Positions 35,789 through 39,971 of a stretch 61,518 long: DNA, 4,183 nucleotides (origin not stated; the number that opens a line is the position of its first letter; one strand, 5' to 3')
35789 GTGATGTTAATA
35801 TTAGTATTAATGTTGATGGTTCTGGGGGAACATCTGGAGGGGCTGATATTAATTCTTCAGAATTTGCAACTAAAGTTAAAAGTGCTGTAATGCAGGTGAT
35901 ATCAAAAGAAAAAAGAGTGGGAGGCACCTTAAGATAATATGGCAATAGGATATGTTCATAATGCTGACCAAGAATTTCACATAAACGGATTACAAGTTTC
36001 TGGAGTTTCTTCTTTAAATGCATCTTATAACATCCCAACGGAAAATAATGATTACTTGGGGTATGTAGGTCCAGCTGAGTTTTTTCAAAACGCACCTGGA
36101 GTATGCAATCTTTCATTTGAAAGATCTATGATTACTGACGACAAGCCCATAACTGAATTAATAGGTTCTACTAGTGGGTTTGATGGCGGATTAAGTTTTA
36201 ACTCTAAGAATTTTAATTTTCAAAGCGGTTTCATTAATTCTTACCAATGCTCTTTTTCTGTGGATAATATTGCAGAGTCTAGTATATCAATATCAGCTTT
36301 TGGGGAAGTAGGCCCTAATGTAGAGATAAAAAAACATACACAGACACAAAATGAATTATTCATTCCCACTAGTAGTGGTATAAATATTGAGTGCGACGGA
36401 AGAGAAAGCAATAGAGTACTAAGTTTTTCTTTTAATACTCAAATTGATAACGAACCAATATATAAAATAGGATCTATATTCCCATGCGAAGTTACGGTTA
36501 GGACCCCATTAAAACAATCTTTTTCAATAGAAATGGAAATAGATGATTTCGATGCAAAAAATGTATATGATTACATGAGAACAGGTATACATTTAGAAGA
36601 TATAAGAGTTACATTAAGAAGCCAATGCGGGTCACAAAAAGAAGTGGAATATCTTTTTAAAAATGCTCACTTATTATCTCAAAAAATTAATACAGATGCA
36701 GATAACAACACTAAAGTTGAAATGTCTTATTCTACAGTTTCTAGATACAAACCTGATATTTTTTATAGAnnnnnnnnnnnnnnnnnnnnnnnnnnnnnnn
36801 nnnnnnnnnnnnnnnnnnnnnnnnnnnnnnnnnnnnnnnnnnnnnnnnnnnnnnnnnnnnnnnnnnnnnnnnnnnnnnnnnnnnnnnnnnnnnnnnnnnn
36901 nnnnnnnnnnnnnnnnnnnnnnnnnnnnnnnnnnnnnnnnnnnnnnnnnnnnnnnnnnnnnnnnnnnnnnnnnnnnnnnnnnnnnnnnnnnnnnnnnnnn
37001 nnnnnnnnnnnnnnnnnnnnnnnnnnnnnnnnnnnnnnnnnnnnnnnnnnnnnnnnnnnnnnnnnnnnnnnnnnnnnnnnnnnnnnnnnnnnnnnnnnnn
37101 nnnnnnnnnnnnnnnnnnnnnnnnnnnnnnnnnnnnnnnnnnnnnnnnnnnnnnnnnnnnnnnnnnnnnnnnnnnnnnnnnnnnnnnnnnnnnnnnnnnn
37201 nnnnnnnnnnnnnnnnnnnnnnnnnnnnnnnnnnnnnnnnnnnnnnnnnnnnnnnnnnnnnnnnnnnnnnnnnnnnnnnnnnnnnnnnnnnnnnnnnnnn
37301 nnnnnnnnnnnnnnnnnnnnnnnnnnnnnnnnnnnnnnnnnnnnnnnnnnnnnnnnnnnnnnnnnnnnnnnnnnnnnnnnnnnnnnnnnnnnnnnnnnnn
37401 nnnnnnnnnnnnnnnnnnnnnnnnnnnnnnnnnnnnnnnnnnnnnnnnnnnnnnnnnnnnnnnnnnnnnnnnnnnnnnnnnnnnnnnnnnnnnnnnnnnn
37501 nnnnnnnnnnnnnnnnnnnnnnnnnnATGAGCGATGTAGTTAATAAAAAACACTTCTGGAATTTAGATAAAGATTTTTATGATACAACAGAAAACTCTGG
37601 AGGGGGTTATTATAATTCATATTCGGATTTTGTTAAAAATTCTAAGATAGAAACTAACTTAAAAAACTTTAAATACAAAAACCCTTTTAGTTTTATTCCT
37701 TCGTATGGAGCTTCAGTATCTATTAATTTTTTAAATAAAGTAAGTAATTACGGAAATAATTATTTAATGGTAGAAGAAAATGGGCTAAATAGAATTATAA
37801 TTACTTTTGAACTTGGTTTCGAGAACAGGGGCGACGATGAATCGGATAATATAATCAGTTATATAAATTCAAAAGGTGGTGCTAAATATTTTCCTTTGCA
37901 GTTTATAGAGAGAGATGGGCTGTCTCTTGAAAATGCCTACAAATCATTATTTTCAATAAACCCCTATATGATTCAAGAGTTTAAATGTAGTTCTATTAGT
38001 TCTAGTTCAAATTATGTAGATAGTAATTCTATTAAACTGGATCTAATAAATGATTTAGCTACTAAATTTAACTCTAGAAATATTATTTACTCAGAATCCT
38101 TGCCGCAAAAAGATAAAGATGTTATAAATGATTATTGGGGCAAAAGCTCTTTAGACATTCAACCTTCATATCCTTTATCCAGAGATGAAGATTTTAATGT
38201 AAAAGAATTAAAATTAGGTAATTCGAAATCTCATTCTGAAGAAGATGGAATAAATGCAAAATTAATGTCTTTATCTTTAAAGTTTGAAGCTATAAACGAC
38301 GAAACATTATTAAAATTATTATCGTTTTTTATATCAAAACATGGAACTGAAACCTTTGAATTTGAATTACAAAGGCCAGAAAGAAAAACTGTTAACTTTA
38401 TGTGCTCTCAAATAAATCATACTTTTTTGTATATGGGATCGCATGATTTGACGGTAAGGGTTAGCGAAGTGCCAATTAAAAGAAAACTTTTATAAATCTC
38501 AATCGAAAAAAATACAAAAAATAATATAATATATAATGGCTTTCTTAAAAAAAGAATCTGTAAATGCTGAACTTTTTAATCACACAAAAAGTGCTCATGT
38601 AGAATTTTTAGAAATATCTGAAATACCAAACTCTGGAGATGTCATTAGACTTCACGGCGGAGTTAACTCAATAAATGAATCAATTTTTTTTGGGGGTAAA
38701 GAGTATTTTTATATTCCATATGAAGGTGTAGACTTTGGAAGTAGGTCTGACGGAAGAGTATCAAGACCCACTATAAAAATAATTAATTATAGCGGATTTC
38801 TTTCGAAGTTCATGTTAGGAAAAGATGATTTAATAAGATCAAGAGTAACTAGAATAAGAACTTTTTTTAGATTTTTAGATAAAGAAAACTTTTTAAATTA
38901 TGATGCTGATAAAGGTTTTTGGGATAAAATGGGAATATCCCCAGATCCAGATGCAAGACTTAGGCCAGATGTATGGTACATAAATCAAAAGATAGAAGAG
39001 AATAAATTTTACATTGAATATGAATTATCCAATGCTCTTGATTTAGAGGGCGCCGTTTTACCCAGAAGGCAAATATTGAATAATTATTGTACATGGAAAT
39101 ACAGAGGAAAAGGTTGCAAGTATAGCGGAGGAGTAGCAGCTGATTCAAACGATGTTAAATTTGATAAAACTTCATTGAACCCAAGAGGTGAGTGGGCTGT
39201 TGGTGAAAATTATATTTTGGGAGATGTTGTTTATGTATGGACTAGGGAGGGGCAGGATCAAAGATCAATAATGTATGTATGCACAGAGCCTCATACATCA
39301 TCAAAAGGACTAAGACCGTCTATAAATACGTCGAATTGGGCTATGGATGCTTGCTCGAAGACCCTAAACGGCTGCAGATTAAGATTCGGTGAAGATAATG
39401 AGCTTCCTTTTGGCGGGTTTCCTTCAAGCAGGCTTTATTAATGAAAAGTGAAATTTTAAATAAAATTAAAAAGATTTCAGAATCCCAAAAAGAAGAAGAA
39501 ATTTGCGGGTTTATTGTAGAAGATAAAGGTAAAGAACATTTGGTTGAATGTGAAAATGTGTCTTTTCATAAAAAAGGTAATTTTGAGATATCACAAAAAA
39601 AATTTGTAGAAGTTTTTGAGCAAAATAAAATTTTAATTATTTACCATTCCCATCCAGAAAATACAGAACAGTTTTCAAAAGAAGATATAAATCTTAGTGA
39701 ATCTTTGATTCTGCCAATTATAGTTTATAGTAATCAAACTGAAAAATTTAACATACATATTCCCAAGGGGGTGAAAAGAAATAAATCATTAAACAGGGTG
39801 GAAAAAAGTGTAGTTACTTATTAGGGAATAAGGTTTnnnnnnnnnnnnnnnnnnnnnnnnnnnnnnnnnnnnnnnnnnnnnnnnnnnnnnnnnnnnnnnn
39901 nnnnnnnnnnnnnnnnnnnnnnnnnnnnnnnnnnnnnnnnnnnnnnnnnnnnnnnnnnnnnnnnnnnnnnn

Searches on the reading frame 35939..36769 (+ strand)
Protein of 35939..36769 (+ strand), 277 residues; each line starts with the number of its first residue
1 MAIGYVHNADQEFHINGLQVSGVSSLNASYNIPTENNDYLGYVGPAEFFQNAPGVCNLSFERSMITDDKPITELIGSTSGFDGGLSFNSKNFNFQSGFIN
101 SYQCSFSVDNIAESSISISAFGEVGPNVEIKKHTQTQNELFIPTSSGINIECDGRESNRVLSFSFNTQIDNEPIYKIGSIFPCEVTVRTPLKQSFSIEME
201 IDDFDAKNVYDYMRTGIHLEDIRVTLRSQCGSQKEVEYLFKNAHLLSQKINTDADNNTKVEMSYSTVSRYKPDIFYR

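Call 22: search_protein_families(library=pfam, proteins=[window:35939-36769:+], max_evalue=0.01)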
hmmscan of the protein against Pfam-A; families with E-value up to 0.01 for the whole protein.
window:35939-36769:+ (277 aa): 1 family
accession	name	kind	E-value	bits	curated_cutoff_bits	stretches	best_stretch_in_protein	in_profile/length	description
PF17642.6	TssD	-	0.0088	16.4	25.8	0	196-263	41-108/128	Hemolysin coregulated protein Hcp (TssD)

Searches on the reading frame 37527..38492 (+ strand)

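Call 22: search_protein_families(library=pfam, proteins=[window:37527-38492:+], max_evalue=0.01)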
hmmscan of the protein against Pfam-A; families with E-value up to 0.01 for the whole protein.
window:37527-38492:+ (322 aa): 1 family
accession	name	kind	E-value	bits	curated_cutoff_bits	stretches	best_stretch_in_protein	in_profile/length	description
PF05939.18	Phage_min_tail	-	1.4e-15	58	39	2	214-314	8-106/108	Phage minor tail protein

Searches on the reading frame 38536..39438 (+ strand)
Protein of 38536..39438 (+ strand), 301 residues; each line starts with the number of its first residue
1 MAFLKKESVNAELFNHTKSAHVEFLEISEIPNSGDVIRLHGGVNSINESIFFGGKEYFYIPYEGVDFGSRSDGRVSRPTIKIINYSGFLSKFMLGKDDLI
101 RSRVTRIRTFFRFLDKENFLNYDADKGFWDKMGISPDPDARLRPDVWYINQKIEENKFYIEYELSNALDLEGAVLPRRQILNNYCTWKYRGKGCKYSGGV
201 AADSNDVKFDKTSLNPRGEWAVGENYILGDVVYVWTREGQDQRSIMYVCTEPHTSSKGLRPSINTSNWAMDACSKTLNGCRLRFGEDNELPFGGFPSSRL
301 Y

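Call 22: search_protein_families(library=pfam, proteins=[window:38536-39438:+], max_evalue=0.01)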
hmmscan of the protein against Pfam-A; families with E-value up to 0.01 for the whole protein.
window:38536-39438:+ (301 aa): 1 family
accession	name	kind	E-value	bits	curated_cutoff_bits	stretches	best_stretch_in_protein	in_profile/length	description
PF05100.17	Phage_tail_L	-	1e-44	152.8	25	2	34-213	5-174/206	Phage minor tail protein L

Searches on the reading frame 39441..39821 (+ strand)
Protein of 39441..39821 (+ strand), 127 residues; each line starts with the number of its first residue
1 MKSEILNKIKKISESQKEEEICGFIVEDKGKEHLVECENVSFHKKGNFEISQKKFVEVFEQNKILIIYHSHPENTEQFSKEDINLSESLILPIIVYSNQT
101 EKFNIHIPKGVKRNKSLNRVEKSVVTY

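Call 23: search_protein_families(library=pfam, proteins=[window:39441-39821:+], max_evalue=0.01)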
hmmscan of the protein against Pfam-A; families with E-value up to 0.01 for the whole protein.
window:39441-39821:+ (127 aa): 2 families
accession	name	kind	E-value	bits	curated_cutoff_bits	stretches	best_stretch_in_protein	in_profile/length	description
PF14464.11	Prok-JAB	-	2.8e-10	40.5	25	1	5-99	4-103/114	Prokaryotic homologs of the JAB domain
PF04002.20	RadC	-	0.0035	17.7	22.1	1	20-89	21-91/121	RadC-like JAB domain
